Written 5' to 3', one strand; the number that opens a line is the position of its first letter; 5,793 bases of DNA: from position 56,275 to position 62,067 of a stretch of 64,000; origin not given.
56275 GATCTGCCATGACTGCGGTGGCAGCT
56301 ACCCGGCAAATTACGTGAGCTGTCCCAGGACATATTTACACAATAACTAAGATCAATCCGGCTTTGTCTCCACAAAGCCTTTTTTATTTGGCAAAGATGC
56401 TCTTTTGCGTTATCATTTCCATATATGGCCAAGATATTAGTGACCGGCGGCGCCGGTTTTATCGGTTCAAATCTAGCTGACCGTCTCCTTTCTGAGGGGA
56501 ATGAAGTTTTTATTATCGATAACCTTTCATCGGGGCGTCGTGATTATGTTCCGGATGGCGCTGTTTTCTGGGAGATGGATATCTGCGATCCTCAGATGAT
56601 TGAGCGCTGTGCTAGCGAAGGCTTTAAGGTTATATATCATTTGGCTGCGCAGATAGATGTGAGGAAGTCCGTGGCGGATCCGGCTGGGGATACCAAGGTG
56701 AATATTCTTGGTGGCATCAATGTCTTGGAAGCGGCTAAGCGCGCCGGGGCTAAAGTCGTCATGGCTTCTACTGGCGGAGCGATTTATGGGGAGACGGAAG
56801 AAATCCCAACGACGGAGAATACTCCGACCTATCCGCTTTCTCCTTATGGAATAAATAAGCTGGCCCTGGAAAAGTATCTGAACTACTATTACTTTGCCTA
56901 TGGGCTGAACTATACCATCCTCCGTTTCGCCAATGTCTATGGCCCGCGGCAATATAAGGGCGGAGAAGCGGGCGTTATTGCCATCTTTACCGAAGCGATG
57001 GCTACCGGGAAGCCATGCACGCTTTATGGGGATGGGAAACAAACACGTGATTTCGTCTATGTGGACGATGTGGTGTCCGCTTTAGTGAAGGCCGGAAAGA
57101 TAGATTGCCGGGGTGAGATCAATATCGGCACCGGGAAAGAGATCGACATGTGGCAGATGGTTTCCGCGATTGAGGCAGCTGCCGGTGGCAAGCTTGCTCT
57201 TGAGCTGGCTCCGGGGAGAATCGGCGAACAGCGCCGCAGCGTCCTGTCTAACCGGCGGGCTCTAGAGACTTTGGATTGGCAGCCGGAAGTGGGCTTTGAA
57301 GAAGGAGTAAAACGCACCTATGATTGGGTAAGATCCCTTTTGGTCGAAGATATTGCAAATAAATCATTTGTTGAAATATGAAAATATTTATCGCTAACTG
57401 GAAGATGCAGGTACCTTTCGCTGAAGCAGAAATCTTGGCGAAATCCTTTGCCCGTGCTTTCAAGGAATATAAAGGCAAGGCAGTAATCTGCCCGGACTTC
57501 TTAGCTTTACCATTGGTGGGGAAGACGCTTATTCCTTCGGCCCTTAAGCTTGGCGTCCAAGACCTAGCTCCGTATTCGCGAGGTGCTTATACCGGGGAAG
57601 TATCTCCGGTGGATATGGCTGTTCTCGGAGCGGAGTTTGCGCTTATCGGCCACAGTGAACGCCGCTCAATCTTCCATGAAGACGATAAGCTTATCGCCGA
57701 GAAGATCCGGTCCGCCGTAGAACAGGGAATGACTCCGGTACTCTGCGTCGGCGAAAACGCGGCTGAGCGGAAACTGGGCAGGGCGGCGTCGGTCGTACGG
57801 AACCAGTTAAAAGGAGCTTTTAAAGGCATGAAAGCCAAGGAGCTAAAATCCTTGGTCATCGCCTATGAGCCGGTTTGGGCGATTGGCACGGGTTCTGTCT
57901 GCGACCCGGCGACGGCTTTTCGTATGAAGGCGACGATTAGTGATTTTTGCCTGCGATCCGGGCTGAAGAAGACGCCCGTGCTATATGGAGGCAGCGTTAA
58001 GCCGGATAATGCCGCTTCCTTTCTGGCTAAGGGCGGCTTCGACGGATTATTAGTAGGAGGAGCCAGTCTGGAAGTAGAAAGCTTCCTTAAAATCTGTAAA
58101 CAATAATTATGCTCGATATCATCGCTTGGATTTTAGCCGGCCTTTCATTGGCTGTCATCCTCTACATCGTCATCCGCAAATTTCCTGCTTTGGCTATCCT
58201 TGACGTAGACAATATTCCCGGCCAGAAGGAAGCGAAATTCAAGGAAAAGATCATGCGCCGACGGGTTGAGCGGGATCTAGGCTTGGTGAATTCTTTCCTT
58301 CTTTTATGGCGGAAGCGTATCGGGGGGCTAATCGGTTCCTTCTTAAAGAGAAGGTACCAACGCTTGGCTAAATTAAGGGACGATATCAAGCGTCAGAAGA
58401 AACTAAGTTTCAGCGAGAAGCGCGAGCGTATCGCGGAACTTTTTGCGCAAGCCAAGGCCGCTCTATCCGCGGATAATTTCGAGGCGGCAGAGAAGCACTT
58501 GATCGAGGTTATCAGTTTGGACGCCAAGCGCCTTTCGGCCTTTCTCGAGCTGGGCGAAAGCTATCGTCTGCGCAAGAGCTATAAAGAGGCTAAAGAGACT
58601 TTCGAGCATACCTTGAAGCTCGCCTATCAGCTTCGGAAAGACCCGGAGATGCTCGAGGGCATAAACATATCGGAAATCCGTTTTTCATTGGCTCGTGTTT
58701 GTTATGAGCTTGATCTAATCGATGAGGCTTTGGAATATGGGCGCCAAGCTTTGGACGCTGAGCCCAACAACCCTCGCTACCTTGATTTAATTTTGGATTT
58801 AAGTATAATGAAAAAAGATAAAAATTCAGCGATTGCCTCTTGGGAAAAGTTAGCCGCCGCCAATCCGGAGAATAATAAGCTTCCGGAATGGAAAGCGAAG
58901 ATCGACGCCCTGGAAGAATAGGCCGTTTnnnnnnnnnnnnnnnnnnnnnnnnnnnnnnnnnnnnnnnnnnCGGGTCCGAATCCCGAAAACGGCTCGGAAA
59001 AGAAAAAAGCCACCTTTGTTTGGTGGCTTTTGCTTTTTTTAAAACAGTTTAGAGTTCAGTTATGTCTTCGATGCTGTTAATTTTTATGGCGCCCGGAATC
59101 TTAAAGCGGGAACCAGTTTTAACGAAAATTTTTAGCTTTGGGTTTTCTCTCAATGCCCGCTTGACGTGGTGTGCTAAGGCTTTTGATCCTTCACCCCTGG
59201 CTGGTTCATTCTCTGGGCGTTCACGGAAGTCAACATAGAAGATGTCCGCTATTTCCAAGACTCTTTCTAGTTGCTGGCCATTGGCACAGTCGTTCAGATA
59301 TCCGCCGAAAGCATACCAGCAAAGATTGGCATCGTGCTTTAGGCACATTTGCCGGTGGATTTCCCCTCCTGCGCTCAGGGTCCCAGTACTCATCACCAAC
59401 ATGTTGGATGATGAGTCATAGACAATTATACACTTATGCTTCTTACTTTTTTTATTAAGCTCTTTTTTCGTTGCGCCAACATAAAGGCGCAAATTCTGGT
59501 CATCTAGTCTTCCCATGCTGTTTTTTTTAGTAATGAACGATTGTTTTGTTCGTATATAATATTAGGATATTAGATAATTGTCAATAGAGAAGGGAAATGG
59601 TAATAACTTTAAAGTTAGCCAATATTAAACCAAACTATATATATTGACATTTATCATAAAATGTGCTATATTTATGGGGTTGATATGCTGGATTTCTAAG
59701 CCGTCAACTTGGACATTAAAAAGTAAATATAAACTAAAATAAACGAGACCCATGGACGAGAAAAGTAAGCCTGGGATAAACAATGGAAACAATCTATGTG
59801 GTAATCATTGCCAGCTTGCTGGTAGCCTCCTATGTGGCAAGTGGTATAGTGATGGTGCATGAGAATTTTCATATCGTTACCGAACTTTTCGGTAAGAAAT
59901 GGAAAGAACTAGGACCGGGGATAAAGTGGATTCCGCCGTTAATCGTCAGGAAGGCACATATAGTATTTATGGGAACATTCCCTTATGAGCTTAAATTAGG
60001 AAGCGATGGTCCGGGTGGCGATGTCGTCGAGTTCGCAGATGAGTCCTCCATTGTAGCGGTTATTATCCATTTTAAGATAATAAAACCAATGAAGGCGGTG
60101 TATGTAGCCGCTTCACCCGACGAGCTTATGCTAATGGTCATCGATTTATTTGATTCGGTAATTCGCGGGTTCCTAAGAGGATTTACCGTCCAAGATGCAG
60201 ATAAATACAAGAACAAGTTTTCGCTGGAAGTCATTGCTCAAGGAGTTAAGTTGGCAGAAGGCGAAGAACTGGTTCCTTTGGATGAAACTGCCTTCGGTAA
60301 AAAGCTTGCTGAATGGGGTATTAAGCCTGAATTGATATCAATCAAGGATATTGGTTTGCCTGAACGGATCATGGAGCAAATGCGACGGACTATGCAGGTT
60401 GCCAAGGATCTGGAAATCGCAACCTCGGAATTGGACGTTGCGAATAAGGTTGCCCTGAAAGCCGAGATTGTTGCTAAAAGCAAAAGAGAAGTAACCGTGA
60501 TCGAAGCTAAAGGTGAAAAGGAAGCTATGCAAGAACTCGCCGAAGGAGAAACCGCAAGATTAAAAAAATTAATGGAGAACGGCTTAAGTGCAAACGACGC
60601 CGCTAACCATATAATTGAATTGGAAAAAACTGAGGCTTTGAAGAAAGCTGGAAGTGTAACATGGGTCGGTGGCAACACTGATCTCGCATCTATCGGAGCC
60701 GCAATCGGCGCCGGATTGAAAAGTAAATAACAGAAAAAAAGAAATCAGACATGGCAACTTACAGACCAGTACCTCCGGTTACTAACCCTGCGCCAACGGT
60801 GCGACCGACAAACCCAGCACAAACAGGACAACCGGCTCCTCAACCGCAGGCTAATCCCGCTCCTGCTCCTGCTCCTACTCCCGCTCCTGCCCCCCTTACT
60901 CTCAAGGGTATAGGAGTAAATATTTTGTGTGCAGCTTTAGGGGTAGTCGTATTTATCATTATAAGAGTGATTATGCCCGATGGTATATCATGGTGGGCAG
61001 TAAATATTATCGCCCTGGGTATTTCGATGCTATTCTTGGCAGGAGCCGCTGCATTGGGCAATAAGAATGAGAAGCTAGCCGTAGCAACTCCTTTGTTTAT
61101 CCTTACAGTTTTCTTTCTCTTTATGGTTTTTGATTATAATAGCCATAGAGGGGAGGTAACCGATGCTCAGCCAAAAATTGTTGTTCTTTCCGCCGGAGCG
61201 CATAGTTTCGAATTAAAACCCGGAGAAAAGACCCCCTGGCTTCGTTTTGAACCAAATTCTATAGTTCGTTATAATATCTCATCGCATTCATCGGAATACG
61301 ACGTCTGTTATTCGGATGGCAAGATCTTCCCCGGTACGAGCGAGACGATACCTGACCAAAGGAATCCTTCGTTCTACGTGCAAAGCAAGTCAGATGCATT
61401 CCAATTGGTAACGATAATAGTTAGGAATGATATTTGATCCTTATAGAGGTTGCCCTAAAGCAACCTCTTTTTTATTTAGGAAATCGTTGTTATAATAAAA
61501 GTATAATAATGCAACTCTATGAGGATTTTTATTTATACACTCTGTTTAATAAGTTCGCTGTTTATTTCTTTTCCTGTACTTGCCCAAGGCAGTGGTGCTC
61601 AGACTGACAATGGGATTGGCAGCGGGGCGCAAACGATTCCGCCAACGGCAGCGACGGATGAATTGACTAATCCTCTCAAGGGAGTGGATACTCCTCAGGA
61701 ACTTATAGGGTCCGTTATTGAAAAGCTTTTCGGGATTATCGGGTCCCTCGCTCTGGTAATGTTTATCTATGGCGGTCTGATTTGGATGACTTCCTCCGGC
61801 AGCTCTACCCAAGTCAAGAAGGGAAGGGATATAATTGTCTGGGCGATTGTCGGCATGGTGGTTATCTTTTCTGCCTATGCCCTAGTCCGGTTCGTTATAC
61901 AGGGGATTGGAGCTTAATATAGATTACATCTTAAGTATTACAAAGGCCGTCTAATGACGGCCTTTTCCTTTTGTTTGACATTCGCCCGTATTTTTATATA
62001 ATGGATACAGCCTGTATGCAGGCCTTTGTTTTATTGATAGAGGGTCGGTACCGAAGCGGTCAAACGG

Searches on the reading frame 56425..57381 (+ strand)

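Call 12: search_protein_families(library=pfam, proteins=[window:56425-57381:+], max_evalue=0.001)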
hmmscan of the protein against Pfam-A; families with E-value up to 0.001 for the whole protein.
window:56425-57381:+ (318 aa): 8 families
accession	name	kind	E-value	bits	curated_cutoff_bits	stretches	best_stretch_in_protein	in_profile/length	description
PF01370.27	Epimerase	-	2.9e-64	217.2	20.9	1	4-235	1-240/240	NAD dependent epimerase/dehydratase family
PF16363.11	GDP_Man_Dehyd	-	6.7e-57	193.9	27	1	5-298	1-332/332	GDP-mannose 4,6 dehydratase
PF04321.23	RmlD_sub_bind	-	3.1e-19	69.6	27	1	3-175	2-155/287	RmlD substrate binding domain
PF01073.25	3Beta_HSD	-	3.9e-19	69.2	22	1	5-224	1-229/280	3-beta hydroxysteroid dehydrogenase/isomerase family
PF02719.21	Polysacc_synt_2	-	2.8e-15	56.7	20.2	1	4-253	1-247/293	Polysaccharide biosynthesis protein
PF07993.18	NAD_binding_4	-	1.5e-09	37.8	20.1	1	64-219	86-257/258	Male sterility protein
PF13460.12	NAD_binding_10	-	7.5e-08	32.9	27.2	1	8-171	1-146/184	NAD(P)H-binding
PF00106.31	adh_short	-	0.00059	19.8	26.6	0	4-64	3-69/195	short chain dehydrogenase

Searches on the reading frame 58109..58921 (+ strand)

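Call 12: search_protein_families(library=pfam, proteins=[window:58109-58921:+], max_evalue=0.001)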
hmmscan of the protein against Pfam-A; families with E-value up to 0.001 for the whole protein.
window:58109-58921:+ (270 aa): 9 families
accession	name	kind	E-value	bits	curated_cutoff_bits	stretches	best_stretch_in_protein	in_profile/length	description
PF07719.23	TPR_2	-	7.7e-10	38.6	27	0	190-221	3-34/34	Tetratricopeptide repeat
PF13432.12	TPR_16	-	4.4e-09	37.1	32.7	0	112-162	1-51/65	Tetratricopeptide repeat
PF13424.12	TPR_12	-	4.3e-07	30.5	30.1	1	143-216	4-73/77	Tetratricopeptide repeat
PF13181.12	TPR_8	-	2.2e-06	27.8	25.7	0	189-221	2-34/34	Tetratricopeptide repeat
PF14559.12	TPR_19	-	5.9e-06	27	25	0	189-227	26-64/68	Tetratricopeptide repeat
PF13428.12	TPR_14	-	1.1e-05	26.1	23.5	0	190-225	3-38/44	Tetratricopeptide repeat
PF23914.1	TPR_CcmH_CycH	-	0.00011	22.5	42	0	207-256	106-155/158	Cytochrome c-type biogenesis protein H TPR domain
PF00515.34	TPR_1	-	0.00015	21.8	27.8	0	144-171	3-30/34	Tetratricopeptide repeat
PF17874.7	TPR_MalT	-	0.00035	20.4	45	1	105-216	37-150/336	MalT-like TPR region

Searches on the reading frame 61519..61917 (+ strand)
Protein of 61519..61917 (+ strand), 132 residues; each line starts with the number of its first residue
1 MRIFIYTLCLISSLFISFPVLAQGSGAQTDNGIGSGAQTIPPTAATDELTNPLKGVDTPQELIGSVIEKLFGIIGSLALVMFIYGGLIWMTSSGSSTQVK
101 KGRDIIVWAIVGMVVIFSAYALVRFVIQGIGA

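Call 64: search_protein_families(library=pfam, proteins=[window:61519-61917:+], max_evalue=0.0001)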
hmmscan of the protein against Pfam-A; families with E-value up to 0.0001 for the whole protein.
window:61519-61917:+ (132 aa): 2 families
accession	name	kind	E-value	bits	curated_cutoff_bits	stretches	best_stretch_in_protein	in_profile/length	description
PF18895.5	T4SS_pilin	-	1.1e-11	45.1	26.6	1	56-126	2-71/71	Type IV secretion system pilin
PF04956.18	TrbC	-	7.5e-06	26.5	27.9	0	57-125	35-97/98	TrbC/VIRB2 pilin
